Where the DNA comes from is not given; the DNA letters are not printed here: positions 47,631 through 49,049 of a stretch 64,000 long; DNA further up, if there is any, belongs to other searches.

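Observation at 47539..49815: Mobile RimK-like ATP-grasp operon parked immediately behind rpsF-rpsR-rplI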

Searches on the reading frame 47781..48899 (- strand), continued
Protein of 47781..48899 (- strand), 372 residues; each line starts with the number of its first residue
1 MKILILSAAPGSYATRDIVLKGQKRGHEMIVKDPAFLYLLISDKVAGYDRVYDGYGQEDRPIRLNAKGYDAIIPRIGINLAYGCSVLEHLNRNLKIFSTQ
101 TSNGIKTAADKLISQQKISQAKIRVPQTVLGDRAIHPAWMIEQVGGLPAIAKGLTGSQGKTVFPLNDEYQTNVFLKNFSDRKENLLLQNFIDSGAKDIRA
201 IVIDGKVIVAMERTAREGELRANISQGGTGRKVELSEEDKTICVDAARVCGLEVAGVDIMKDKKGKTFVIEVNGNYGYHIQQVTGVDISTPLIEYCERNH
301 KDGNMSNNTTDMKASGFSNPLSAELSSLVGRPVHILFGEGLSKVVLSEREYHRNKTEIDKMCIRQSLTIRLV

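Call 69: search_protein_families(library=phrogs, proteins=[window:47781-48899:-], max_evalue=0.001)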
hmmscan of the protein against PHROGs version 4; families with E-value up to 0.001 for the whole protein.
window:47781-48899:- (372 aa): 1 family
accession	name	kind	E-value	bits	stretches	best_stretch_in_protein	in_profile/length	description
phrog_2599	-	moron, auxiliary metabolic gene and host takeover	2.1e-19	70.7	1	82-275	92-287/708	ribosomal protein S6 glutaminyl transferase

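Call 70: search_dna_similar(query=window:47781-48899:-, collection=phages, mode=protein, max_rows=15)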
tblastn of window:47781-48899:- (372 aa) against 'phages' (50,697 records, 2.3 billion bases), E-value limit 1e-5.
Records with a match: 24; places in all: 24; records where one place covers at least 80% of the query: 0.
Best place of each record, by identity: <60% 24.
By first word of the organism name: Cyanophage 9; Synechococcus 7; Bacteriophage 3; Yersinia 2; Pelagibacter 1; Escherichia 1; Salmonella 1.
By host as written in the record: Synechococcus 12; - 4; Synechococcus sp. 3; Candidatus Pelagibacter ubique HTCC1062 1; Yersinia ruckeri 1; Yersinia ruckeri serovar I strain RS41 1; Escherichia coli O157:H7 ATCC 43895 1; Salmonella enterica subsp. enterica serovar Kentucky 1.
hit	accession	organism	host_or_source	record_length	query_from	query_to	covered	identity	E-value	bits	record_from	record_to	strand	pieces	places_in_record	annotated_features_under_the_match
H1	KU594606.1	Cyanophage S-RIM32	Synechococcus sp.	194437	70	295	61%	32.9%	1e-26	117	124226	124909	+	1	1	hypothetical protein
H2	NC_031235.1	Cyanophage S-RIM32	Synechococcus sp.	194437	70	295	61%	32.9%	1e-26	117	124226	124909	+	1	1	ribosomal protein S6 glutaminyl transferase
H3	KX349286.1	Synechococcus phage S-RIM8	Synechococcus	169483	70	297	61%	31.8%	2e-25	113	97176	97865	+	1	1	ribosomal protein S6 glutaminyl transferase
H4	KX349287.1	Synechococcus phage S-RIM8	Synechococcus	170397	70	297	61%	31.8%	2e-25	113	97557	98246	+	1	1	ribosomal protein S6 glutaminyl transferase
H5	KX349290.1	Synechococcus phage S-RIM8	Synechococcus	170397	70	297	61%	31.8%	2e-25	113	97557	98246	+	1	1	ribosomal protein S6 glutaminyl transferase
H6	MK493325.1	Synechococcus phage S-RIM8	Synechococcus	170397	70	297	61%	31.8%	2e-25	113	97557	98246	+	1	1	hypothetical protein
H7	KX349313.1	Cyanophage S-RIM12 isolate RW_06_0310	Synechococcus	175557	70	297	61%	31.3%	2e-26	116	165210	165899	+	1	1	ribosomal protein S6 glutaminyl transferase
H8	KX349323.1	Cyanophage S-RIM12 isolate W1_08_0910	Synechococcus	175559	70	297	61%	31.3%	2e-26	116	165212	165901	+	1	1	ribosomal protein S6 glutaminyl transferase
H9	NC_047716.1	Cyanophage S-RIM12 isolate RW_06_0310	Synechococcus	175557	70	297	61%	31.3%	2e-26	116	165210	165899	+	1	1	ribosomal protein S6 glutaminyl transferase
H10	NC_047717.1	Cyanophage S-RIM12 isolate W1_08_0910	Synechococcus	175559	70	297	61%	31.3%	2e-26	116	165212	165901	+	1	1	ribosomal protein S6 glutaminyl transferase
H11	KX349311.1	Cyanophage S-RIM12_RW_04_0310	Synechococcus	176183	70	297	61%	31.3%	2e-26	116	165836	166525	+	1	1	ribosomal protein S6 glutaminyl transferase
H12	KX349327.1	Cyanophage S-RIM12_WH_07_0310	USA: Vineyard Sound, Massachusetts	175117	70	297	61%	31.3%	4e-26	115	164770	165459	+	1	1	ribosomal protein S6 glutaminyl transferase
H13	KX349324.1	Cyanophage S-RIM12_W1_12_0610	Synechococcus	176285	70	297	61%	31.3%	4e-26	115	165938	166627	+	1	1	ribosomal protein S6 glutaminyl transferase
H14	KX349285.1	Synechococcus phage S-RIM8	Synechococcus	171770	70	297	61%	31.3%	5e-25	112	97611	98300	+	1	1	ribosomal protein S6 glutaminyl transferase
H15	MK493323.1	Synechococcus phage S-RIM8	Synechococcus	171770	70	297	61%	31.3%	5e-25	112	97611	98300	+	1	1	hypothetical protein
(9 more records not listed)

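Call 71: search_dna_similar(query=window:47781-48899:-, collection=plasmids, mode=protein, max_rows=15)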
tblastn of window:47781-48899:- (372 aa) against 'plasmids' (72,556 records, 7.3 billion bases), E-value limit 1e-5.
Records with a match: 71; places in all: 75; records where one place covers at least 80% of the query: 34.
Best place of each record, by identity: <60% 71.
By first word of the organism name: Escherichia 11; Streptomyces 11; Vibrio 5; Thioclava 5; Pseudoalteromonas 5; Salinivibrio 4; Acaryochloris 3; Photobacterium 2; Klebsiella 2; Haladaptatus 2; and 21 more.
By predicted mobility (MOB-suite, as given by PLSDB): non-mobilizable 61; mobilizable 6; conjugative 4.
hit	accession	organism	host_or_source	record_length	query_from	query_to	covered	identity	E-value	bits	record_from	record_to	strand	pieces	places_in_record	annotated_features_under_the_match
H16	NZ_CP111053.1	Chondrinema litorale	Seaweed,red alga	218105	1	302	81%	36.9%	9e-43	166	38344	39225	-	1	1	rimK: 30S ribosomal protein S6--L-glutamate ligase | RimK/LysX family protein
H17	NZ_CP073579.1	Photobacterium sp. GJ3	-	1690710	1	301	81%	35.7%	2e-40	159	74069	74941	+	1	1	record has no annotation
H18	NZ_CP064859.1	Vibrio europaeus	shellfish hatchery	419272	1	301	81%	34.9%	6e-41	160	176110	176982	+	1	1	rimK: 30S ribosomal protein S6--L-glutamate ligase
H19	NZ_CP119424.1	Photobacterium sp. DA100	-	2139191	1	301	81%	34.9%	1e-39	157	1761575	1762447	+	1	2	none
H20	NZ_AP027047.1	Vibrio nigripulchritudo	Penaeus vannamei,cell ...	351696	1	301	81%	34.5%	1e-40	159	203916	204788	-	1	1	rimK: 30S ribosomal protein S6--L-glutamate ligase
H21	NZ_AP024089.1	Vibrio nigripulchritudo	-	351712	1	301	81%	34.5%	1e-40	159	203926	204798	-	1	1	rimK: 30S ribosomal protein S6--L-glutamate ligase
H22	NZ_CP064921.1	Acaryochloris marina S15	cell culture,surface of Pikea pinnata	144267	1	303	81%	34.2%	1e-31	163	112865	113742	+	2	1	none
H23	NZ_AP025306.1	Aureibacter tunicatorum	-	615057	1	301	81%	34.1%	2e-37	150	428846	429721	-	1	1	rimK: 30S ribosomal protein S6--L-glutamate ligase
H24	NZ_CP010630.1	Phaeobacter inhibens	cell culture,clam larvae aquaculture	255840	1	303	81%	33.7%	4e-42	164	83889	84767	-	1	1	rimK: 30S ribosomal protein S6--L-glutamate ligase | RimK/LysX family protein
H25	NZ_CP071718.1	Acaryochloris sp. 'Moss Beach'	culture,intertidal zone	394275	1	303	81%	33.7%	1e-38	154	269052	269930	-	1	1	rimK: 30S ribosomal protein S6--L-glutamate ligase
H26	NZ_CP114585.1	Salinivibrio proteolyticus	-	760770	1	301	81%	33.9%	2e-39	156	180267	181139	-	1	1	rimK: 30S ribosomal protein S6--L-glutamate ligase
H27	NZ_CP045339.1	Vibrio sp. THAF190c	pure culture,Surface of a polyethylene ...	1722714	1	301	81%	33.9%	3e-37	150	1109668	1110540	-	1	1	none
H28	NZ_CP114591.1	Salinivibrio kushneri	-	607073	1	299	80%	34.1%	1e-39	157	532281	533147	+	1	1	rimK: 30S ribosomal protein S6--L-glutamate ligase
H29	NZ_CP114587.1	Salinivibrio kushneri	-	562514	1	299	80%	34.1%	1e-39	157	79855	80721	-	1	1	rimK: 30S ribosomal protein S6--L-glutamate ligase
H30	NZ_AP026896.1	Aeromonas caviae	Microbe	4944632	1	301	81%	33.8%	3e-40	158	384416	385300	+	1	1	none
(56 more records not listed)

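Call 72: find_encoding_contigs(protein=P0026, flank=5000, max_places=1)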
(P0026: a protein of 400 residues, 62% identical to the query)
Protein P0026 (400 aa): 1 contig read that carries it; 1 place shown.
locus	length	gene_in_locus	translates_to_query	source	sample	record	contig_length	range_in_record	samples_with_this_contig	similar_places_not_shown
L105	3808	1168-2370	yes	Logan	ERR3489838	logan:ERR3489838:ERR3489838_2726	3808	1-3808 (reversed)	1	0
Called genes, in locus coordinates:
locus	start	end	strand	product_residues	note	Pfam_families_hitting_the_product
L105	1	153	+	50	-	?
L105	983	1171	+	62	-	-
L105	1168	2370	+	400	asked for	PF18030:Rimk_N, PF08443:RimK, PF02955:GSH-S_ATP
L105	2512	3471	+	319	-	PF01446:Rep_1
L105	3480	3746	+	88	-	-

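Call 73: find_encoding_contigs(protein=P0011, flank=10000, max_places=2)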
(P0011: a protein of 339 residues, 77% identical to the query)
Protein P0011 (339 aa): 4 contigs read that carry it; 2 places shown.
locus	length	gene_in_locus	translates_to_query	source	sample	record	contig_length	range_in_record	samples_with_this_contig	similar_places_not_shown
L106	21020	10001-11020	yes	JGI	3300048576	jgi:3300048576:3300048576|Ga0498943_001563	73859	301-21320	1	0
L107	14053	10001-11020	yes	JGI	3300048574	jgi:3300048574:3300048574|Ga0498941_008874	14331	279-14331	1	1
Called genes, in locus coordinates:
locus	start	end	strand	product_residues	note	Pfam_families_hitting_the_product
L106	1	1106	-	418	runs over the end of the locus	PF00155:Aminotran_1_2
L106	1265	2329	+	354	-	PF13650:Asp_protease_2, PF13975:gag-asp_proteas (weak)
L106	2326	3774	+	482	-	PF02922:CBM_48 (faint), PF16760:CBM53 (faint), PF16561:AMPK1_CBM, PF22058:X25_BaPul_like (faint), PF16561:AMPK1_CBM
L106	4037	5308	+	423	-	PF13102:Phage_int_SAM_5, PF00589:Phage_integrase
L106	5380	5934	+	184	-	PF10543:ORF6N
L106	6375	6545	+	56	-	-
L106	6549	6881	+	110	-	-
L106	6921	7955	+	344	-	PF13481:AAA_25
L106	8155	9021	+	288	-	PF01807:Zn_ribbon_DnaG (weak), PF13155:Toprim_2, PF13362:Toprim_3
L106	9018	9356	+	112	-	-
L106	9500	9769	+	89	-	-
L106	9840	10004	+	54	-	PF10723:RepB-RCR_reg (weak)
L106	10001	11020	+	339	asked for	PF18030:Rimk_N, PF14397:ATPgrasp_ST (faint), PF02655:ATP-grasp_3, PF02955:GSH-S_ATP, PF08443:RimK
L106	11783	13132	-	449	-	PF01553:Acyltransferase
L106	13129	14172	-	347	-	PF13593:SBF_like, PF01758:SBF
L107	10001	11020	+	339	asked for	PF18030:Rimk_N, PF14397:ATPgrasp_ST (faint), PF02655:ATP-grasp_3, PF02955:GSH-S_ATP, PF08443:RimK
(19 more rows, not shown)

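Call 77: find_related_loci(query=A1, collection=metagenome_contigs, flank=10000)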
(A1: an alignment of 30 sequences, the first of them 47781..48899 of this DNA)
Query A1 (372 aa) in metagenome_contigs; peptide patterns used: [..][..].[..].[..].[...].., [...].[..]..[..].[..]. (x = any residue, [..] = any of these).
192 stretches matched a pattern; 70 encode a relative of the query (tblastn E <= 1e-3); 70 distinct loci.
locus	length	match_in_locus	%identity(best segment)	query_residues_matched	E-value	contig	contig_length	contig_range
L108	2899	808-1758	75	1-317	3e-177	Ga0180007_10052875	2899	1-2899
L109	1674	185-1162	73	1-332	0e+0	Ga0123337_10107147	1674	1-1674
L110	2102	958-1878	73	1-307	3e-163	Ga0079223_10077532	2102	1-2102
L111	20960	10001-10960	64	1-319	3e-143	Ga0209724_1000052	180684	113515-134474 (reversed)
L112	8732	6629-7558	69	1-310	4e-138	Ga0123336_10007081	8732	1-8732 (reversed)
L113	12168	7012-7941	68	1-310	8e-138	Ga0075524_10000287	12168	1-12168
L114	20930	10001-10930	68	1-310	1e-137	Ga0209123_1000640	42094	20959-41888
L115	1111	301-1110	74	1-271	5e-146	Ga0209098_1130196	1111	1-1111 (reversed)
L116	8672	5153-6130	59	1-324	6e-128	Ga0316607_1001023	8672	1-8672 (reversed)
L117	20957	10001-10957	61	1-321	2e-127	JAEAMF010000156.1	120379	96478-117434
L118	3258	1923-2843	61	1-310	3e-130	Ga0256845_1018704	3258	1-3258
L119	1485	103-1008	62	1-302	9e-136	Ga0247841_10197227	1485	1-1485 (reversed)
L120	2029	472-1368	62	1-299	1e-132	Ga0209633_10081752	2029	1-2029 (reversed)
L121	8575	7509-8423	62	1-302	4e-122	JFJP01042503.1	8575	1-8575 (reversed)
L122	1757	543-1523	59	1-328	6e-128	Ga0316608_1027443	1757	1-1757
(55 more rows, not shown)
